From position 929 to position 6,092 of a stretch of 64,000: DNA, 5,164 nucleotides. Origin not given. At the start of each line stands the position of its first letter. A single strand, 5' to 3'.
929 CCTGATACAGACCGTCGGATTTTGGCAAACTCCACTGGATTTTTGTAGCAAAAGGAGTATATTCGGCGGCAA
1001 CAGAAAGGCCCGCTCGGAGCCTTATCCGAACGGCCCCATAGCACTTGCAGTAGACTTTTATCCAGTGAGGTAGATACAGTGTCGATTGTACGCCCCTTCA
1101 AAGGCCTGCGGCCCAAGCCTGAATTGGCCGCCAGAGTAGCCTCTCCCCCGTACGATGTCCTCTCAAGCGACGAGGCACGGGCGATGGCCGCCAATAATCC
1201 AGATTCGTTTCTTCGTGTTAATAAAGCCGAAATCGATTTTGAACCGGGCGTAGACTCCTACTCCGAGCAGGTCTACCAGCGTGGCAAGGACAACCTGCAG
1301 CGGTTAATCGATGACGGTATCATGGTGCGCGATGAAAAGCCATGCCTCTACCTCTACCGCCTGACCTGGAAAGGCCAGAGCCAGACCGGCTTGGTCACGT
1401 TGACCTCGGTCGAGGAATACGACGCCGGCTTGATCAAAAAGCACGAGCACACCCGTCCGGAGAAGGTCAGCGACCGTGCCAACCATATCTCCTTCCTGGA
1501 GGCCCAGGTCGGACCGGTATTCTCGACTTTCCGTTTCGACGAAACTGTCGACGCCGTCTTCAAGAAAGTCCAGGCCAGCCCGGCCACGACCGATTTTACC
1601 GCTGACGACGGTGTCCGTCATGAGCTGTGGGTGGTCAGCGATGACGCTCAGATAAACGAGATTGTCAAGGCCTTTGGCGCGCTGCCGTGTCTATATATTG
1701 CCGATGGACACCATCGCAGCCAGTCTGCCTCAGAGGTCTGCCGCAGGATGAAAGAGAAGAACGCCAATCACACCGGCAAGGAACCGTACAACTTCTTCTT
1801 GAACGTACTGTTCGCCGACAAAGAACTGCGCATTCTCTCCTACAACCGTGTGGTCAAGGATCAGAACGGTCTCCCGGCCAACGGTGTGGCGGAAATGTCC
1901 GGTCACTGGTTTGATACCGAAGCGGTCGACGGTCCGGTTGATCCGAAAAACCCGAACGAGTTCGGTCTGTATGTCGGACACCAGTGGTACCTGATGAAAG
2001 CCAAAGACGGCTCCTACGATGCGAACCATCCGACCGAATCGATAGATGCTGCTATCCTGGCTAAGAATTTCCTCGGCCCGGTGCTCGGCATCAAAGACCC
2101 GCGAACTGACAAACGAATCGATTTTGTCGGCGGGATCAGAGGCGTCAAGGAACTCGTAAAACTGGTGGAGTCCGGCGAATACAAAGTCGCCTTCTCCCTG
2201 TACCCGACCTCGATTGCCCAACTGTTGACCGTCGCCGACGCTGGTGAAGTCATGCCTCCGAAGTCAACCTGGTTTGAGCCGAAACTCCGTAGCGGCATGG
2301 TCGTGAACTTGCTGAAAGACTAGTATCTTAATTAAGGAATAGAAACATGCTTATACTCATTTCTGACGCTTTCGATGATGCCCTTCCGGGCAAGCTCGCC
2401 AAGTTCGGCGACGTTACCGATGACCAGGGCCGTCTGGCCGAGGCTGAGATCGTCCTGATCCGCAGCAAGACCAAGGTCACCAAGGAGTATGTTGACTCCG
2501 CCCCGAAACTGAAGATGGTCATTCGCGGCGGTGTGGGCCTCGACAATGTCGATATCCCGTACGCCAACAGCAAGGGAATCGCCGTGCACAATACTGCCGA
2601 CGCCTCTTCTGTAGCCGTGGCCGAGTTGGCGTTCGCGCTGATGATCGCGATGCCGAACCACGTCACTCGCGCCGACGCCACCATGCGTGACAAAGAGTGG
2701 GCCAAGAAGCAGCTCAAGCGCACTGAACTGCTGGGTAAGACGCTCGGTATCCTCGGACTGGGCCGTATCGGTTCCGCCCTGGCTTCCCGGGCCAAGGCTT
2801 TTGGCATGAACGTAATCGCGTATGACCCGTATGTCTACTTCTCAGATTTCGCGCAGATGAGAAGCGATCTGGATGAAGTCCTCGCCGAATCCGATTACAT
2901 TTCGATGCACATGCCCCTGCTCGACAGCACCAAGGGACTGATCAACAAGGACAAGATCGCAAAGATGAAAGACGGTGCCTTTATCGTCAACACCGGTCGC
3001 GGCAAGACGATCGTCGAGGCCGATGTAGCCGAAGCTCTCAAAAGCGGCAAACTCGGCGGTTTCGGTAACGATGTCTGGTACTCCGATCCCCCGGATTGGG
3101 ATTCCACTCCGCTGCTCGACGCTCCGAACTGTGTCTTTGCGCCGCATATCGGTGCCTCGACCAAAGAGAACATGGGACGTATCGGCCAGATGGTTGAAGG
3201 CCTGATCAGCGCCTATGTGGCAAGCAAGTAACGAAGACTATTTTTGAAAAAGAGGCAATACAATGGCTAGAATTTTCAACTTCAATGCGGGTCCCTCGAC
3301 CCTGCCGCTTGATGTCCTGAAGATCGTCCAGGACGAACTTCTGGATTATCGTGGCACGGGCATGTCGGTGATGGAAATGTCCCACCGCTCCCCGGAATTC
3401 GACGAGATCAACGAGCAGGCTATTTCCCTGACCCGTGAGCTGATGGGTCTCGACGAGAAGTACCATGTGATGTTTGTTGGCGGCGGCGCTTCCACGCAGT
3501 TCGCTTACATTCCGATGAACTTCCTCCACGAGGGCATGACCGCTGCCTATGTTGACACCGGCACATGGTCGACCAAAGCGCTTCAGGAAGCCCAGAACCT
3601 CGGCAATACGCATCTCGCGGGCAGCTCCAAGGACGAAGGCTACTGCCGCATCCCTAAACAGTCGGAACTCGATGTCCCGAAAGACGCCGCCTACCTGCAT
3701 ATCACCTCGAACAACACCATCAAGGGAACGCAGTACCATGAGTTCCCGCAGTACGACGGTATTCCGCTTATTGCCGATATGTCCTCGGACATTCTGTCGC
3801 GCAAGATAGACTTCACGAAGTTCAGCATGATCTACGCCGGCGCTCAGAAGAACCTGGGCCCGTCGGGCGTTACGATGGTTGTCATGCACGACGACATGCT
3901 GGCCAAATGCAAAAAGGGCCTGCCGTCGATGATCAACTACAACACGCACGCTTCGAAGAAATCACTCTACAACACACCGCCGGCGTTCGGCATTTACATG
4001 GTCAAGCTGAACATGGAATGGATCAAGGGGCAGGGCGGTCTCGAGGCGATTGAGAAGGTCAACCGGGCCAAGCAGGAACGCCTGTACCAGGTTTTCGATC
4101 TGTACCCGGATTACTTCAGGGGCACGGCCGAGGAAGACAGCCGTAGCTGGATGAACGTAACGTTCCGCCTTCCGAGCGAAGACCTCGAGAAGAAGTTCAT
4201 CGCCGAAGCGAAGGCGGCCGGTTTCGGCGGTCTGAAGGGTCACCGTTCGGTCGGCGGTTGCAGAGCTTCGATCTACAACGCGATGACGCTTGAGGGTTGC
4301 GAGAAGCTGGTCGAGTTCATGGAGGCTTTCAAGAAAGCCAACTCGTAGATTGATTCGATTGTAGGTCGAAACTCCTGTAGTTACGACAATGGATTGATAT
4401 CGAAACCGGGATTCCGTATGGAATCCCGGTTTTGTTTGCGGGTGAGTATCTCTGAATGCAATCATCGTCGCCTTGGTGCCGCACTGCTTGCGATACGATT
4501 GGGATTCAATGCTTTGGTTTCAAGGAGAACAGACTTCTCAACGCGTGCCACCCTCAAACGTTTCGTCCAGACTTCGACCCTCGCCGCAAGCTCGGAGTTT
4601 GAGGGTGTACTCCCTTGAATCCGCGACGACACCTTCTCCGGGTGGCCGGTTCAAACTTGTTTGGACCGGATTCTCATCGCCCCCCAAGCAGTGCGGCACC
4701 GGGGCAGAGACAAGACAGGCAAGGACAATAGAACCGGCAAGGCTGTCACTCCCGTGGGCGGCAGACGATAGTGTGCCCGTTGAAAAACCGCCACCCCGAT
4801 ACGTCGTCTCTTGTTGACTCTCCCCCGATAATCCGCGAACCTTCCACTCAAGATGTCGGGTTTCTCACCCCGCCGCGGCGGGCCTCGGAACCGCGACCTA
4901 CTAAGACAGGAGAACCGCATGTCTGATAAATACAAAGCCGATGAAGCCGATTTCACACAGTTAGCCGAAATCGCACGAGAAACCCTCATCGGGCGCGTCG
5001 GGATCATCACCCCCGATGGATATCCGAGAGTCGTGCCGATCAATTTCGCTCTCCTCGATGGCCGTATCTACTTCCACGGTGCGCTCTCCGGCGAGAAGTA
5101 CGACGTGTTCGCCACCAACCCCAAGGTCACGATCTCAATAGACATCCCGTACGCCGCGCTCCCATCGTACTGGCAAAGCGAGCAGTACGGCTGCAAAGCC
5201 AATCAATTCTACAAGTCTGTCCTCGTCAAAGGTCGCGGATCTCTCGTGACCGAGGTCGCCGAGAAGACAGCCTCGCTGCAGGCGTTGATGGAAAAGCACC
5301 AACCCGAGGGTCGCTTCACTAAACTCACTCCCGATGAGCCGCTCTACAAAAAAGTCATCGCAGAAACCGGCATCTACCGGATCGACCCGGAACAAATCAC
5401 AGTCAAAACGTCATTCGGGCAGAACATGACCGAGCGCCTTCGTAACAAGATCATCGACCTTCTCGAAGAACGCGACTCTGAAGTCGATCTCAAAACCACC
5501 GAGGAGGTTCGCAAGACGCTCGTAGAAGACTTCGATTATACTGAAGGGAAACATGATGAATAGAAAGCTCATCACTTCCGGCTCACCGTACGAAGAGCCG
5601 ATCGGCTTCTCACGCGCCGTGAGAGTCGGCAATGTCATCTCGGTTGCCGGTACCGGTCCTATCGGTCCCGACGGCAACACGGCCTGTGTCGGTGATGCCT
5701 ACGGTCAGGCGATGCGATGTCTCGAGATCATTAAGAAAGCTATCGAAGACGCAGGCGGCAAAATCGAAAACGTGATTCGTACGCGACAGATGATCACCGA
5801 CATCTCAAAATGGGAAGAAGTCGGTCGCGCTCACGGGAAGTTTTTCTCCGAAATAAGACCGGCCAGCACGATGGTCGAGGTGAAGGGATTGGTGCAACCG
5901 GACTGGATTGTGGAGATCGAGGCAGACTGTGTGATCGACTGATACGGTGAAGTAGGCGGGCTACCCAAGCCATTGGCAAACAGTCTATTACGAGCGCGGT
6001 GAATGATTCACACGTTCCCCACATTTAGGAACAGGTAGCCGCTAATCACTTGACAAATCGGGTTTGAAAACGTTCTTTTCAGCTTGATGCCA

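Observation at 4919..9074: SPT-like alpha-oxoamine synthase coupled to a large GNAT, downstream of serine-supply and PLP-damage-control genes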

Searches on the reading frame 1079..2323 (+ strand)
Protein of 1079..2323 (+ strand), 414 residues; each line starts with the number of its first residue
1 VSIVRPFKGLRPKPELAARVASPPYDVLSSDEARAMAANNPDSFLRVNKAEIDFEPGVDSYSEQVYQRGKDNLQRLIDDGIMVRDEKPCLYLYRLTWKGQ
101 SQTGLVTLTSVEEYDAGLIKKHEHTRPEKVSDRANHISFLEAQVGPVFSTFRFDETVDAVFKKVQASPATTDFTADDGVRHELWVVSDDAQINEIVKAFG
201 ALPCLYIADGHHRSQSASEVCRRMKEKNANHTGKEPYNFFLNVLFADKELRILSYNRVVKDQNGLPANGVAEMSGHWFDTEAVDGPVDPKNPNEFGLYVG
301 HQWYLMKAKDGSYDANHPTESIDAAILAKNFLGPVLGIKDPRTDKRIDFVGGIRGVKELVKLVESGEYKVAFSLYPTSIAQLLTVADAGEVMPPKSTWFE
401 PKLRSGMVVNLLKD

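Call 3: search_protein_families(library=pfam, proteins=[window:1079-2323:+], max_evalue=0.01)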
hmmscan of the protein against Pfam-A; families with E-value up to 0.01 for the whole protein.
window:1079-2323:+ (414 aa): 1 family
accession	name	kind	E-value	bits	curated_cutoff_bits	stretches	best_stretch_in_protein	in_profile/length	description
PF06245.16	DUF1015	-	2.6e-102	342.5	25.8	1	4-323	1-323/325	Protein of unknown function (DUF1015)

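Call 4: search_protein_families(library=ncbifam, proteins=[window:1079-2323:+], max_evalue=0.01)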
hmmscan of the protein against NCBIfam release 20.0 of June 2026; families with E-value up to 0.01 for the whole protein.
window:1079-2323:+ (414 aa): 0 families

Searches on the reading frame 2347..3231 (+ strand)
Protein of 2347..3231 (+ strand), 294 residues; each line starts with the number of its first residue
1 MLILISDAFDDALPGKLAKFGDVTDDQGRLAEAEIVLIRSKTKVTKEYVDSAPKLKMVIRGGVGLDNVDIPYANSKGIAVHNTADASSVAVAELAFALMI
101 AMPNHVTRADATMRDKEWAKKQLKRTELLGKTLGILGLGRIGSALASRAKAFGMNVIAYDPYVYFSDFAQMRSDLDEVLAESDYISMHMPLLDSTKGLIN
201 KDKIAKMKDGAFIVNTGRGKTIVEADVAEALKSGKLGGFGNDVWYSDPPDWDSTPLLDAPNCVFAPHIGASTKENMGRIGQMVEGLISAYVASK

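Call 3: search_protein_families(library=pfam, proteins=[window:2347-3231:+], max_evalue=0.01)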
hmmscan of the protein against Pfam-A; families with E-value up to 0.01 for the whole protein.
window:2347-3231:+ (294 aa): 4 families
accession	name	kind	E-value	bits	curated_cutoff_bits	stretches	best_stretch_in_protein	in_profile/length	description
PF02826.25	2-Hacid_dh_C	-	1.1e-56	191.5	25.1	1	96-269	1-178/178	D-isomer specific 2-hydroxyacid dehydrogenase, NAD binding domain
PF00389.36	2-Hacid_dh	-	1.2e-22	80.5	24.6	1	29-291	36-124/134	D-isomer specific 2-hydroxyacid dehydrogenase, catalytic domain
PF03446.21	NAD_binding_2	-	0.00044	20.7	21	1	133-234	2-110/161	NAD binding domain of 6-phosphogluconate dehydrogenase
PF03807.23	F420_oxidored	-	0.0027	18.7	21.6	0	133-158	2-29/94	NADP oxidoreductase coenzyme F420-dependent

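Call 4: search_protein_families(library=ncbifam, proteins=[window:2347-3231:+], max_evalue=0.01)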
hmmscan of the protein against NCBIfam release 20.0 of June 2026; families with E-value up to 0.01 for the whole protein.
window:2347-3231:+ (294 aa): 27 families (the best 25 are shown)
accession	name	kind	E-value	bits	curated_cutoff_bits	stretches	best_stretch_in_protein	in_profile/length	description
TIGR01327.1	PGDH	equivalog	1.1e-84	285.1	454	1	29-288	37-298/525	phosphoglycerate dehydrogenase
NF008759.0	PRK11790.1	equivalog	6.4e-57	193.1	404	1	29-292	51-318/410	phosphoglycerate dehydrogenase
NF009714.1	PRK13243.1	equivalog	1e-55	189.4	455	1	41-286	54-308/332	glyoxylate reductase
NF006263.0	PRK08410.1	equivalog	1.6e-52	178.9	389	1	27-293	37-309/311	D-2-hydroxyacid dehydrogenase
NF005069.0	PRK06487.1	equivalog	2.7e-51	174.6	448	1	28-292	44-312/320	2-hydroxyacid dehydrogenase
NF005750.0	PRK07574.1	equivalog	7e-46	157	329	1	30-292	88-358/386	NAD-dependent formate dehydrogenase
NF011938.0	PRK15409.1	equivalog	1.3e-43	149.3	492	1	26-289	39-308/324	glyoxylate/hydroxypyruvate reductase GhrB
NF005387.0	PRK06932.1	equivalog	4.1e-43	147.5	492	1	29-291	41-310/314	2-hydroxyacid dehydrogenase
NF005027.0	PRK06436.1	equivalog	7.7e-37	127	261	1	33-276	35-264/303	2-hydroxyacid dehydrogenase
NF000492.1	vanH_gen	exception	1.5e-34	119.5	540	1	36-243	46-251/312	D-lactate dehydrogenase VanH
NF041369.1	Dhydh_Halo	equivalog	1.7e-34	119.4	400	1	58-287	59-291/305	D-2-hydroxyacid dehydrogenase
NF000112.1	vanH-Amyco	exception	3.3e-32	112.1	625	1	34-243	73-280/348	VanH-AOV family D-lactate dehydrogenase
NF000128.1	vanH-Sc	exception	5.7e-30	104.6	650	1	38-243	68-271/337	D-lactate dehydrogenase VanH-Sc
NF000151.1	vanH-Ac1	exception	4.2e-29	101.9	750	1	62-244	110-288/351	D-lactate dehydrogenase VanH-Ac1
NF001309.0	PRK00257.1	equivalog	5.6e-29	101.3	434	1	26-269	31-256/379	4-phosphoerythronate dehydrogenase PdxB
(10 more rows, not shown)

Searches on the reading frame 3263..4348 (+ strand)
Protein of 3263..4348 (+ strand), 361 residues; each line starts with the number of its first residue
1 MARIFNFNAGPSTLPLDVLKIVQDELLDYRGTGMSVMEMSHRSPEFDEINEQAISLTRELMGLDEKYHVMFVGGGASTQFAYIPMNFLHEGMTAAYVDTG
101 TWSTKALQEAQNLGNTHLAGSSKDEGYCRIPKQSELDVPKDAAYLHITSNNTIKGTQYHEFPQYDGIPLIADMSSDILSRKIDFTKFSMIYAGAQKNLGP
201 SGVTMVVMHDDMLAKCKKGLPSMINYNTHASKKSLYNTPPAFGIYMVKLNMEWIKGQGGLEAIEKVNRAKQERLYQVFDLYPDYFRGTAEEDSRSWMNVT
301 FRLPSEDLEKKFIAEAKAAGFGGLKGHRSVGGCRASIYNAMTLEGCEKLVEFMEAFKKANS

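Call 3: search_protein_families(library=pfam, proteins=[window:3263-4348:+], max_evalue=0.01)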
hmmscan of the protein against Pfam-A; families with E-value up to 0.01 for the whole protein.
window:3263-4348:+ (361 aa): 1 family
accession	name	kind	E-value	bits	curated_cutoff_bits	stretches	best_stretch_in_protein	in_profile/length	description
PF00266.25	Aminotran_5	-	1.7e-39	136.3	21.5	1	4-349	1-371/371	Aminotransferase class-V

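Call 4: search_protein_families(library=ncbifam, proteins=[window:3263-4348:+], max_evalue=0.01)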
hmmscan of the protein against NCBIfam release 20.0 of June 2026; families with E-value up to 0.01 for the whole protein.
window:3263-4348:+ (361 aa): 6 families
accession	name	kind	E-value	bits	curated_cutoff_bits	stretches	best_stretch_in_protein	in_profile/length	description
NF003764.0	PRK05355.1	equivalog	4.3e-152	506.2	253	1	1-360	1-356/357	3-phosphoserine/phosphohydroxythreonine transaminase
TIGR01364.1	serC_1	equivalog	6.4e-146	485.8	443.6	1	4-359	1-357/358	phosphoserine transaminase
NF009112.0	PRK12462.1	equivalog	4.8e-118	394.1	563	1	5-359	7-363/365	phosphoserine transaminase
TIGR01366.1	serC_3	equivalog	3.4e-08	33.1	401.65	1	7-279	7-278/361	phosphoserine transaminase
NF002841.0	PRK03080.1-2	equivalog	1.7e-07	30.6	477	1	36-309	36-319/389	phosphoserine transaminase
TIGR01365.1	serC_2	equivalog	4e-06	26.2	448.2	1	36-207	27-197/374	phosphoserine transaminase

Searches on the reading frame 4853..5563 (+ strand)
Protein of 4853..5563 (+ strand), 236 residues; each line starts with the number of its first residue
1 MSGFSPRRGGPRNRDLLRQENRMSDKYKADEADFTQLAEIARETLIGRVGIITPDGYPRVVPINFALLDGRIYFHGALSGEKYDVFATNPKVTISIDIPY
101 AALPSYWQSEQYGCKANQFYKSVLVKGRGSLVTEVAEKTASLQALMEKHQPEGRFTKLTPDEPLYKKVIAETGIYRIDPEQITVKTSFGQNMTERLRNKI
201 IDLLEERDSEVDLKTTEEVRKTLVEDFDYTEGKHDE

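Call 3: search_protein_families(library=pfam, proteins=[window:4853-5563:+], max_evalue=0.01)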
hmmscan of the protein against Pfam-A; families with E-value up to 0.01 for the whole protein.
window:4853-5563:+ (236 aa): 2 families
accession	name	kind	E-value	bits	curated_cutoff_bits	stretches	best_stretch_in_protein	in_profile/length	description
PF12900.13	Pyridox_ox_2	-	1.8e-20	73.8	27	1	37-185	5-139/140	Pyridoxamine 5'-phosphate oxidase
PF01243.27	PNPOx_N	-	2.2e-08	35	28.1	1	38-182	6-116/120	Pyridoxamine 5'-phosphate oxidase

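Call 4: search_protein_families(library=ncbifam, proteins=[window:4853-5563:+], max_evalue=0.01)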
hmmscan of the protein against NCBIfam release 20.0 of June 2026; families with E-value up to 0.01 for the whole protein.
window:4853-5563:+ (236 aa): 3 families
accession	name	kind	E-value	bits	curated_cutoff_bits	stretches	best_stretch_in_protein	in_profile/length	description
NF000261.1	NimABCDEF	equivalog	1.7e-13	50.8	260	1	47-150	27-121/153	NimABCDEF family 5-nitroimidazole reductase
NF000262.1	NimIJ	equivalog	3.5e-11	43.4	270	1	40-152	19-122/151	NimIJ family nitroimidazole resistance protein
TIGR03618.1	Rv1155_F420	subfamily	0.0018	18.5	79.05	0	38-97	2-63/127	TIGR03618 family F420-dependent PPOX class oxidoreductase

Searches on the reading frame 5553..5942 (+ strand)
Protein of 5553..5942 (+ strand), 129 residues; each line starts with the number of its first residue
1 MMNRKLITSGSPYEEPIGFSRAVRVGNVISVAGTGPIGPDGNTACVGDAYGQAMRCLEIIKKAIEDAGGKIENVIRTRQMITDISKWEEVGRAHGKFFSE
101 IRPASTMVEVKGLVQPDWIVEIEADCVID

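Call 3: search_protein_families(library=pfam, proteins=[window:5553-5942:+], max_evalue=0.01)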
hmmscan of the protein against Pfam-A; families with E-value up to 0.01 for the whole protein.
window:5553-5942:+ (129 aa): 1 family
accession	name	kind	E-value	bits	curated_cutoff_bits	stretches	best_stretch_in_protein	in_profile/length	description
PF01042.26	Ribonuc_L-PSP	-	1e-22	80.9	27.3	1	18-126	10-119/121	Endoribonuclease L-PSP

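Call 4: search_protein_families(library=ncbifam, proteins=[window:5553-5942:+], max_evalue=0.01)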
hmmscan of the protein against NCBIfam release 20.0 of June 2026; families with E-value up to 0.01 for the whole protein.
window:5553-5942:+ (129 aa): 3 families
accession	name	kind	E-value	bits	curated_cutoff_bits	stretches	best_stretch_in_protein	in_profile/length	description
TIGR03610.1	RutC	equivalog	7.6e-17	61.6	169.1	1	15-123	13-121/127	pyrimidine utilization protein C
TIGR00004.1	TIGR00004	subfamily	6.7e-16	58.6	106.25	1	19-124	16-121/125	Rid family detoxifying hydrolase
NF008490.0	PRK11401.1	equivalog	3e-06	27.1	222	1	19-124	17-123/129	enamine/imine deaminase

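Call 98: search_solved_structures(query=window:5553-5942:+, max_evalue=0.00001, show_alignments=3)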
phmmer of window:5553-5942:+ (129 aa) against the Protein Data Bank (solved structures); distinct sequences matched with E-value up to 0.00001: 26.
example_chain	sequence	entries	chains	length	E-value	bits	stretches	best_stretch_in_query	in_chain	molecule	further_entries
3i7t_A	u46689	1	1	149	1.5e-26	96.2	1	1-128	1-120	Putative uncharacterized protein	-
2dyy_A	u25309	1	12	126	2.8e-14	56.5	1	8-124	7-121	UPF0076 protein PH0854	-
1xrg_A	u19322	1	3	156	1.2e-12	51.3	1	15-125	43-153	Putative translation initiation inhibitor, yjgF family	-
2ig8_A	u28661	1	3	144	4e-12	49.6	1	18-126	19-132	Hypothetical protein PA3499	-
5y6u_A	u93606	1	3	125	2.8e-11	46.8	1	19-126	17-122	YabJ protein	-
1qd9_A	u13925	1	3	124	3e-11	46.7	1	19-126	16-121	PURINE REGULATORY PROTEIN YABJ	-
1x25_A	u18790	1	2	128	4.2e-11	46.3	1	15-126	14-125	Hypothetical UPF0076 protein ST0811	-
5yu2_A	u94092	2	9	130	5.2e-11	46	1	15-123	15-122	Translation initiation inhibitor homologue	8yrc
7cd2_A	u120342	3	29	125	7.5e-11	45.5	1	19-126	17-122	YabJ protein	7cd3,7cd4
2b33_A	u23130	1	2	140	3.3e-10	43.4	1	17-125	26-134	protein synthesis inhibitor, putative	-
2csl_A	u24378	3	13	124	5.4e-10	42.7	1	19-126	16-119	protein translation initiation inhibitor | translation initiation inhibitor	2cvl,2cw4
2cwj_A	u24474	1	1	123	8.7e-10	42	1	15-113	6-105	putative endonuclease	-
3v4d_A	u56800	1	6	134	2.8e-09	40.4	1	20-123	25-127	Aminoacrylate peracid reductase RutC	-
1jd1_A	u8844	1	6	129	5.8e-09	39.4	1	17-113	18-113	HYPOTHETICAL 13.9 KDA PROTEIN IN FCY2-PET117 INTERGENIC REGION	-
3k0t_A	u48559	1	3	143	7.4e-09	39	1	7-126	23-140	Endoribonuclease L-PSP, putative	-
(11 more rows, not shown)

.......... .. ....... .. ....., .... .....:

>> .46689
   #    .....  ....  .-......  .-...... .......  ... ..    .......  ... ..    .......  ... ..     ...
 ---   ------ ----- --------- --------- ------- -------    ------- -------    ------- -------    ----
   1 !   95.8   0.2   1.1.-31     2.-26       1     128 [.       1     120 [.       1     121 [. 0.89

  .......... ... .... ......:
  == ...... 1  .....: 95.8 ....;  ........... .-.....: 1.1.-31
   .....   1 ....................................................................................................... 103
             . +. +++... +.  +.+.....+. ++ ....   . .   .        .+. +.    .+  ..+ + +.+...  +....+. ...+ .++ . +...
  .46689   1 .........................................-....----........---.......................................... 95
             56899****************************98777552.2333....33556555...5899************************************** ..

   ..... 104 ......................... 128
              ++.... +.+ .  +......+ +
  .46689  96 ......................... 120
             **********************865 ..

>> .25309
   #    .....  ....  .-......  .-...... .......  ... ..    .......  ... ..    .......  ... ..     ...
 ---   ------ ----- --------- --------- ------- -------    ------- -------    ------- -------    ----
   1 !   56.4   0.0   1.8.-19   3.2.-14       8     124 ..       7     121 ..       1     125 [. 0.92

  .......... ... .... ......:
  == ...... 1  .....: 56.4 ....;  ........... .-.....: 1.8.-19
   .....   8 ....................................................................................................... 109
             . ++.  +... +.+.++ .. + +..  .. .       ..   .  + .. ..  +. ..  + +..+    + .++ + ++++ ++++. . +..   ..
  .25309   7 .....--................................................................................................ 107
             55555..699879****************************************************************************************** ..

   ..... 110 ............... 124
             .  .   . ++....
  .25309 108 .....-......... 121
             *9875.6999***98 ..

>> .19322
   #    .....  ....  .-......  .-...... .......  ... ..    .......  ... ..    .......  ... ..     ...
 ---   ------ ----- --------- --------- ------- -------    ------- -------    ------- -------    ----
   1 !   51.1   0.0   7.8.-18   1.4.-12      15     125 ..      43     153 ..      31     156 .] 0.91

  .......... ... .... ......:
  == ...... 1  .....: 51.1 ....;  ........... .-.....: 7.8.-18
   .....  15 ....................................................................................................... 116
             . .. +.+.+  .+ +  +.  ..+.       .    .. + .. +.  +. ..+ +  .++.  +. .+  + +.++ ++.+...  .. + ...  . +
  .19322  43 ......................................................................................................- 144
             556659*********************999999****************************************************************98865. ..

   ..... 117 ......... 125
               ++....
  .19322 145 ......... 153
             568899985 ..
